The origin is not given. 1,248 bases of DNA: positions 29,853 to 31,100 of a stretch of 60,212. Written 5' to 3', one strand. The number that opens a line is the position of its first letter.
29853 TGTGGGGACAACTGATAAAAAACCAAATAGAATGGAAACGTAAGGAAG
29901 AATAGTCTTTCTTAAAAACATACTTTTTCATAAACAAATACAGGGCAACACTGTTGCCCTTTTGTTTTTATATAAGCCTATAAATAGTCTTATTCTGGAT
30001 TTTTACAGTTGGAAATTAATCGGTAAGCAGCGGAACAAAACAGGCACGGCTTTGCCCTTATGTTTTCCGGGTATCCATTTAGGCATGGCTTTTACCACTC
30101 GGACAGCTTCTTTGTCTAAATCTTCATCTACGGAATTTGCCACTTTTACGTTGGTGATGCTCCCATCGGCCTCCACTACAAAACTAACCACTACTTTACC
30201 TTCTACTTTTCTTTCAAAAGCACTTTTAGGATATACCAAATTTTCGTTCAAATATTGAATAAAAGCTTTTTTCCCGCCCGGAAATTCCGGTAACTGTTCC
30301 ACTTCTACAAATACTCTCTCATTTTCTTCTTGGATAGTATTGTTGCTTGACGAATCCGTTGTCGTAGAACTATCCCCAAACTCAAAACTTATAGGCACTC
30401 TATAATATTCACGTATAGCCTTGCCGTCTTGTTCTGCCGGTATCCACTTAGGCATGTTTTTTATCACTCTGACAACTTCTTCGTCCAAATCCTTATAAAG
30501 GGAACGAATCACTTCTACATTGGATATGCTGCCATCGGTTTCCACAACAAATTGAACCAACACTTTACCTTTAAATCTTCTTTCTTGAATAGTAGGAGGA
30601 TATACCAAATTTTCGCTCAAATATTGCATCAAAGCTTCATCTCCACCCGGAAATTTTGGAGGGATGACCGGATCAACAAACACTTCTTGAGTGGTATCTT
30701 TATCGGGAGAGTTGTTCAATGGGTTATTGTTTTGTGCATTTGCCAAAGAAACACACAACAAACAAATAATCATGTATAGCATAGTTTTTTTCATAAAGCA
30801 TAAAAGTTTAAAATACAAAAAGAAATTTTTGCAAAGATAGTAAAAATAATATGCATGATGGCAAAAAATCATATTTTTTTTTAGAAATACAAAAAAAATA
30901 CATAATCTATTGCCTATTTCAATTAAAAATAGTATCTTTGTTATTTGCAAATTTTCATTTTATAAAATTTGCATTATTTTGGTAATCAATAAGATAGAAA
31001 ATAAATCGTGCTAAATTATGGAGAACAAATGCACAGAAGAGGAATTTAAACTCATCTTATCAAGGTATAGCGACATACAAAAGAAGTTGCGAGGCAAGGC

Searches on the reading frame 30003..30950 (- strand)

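Call 103: search_protein_families(library=pfam, proteins=[window:30003-30950:-], max_evalue=0.001)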
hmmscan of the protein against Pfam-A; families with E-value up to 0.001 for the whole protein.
window:30003-30950:- (315 aa): 2 families
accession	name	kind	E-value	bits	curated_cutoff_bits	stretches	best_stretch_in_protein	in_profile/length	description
PF03544.19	TonB_C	-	2.3e-37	127.7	24.6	2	237-315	2-79/79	Gram-negative bacterial TonB protein C-terminal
PF13103.11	TonB_2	-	0.00059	20.4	22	0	247-288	22-64/85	TonB C terminal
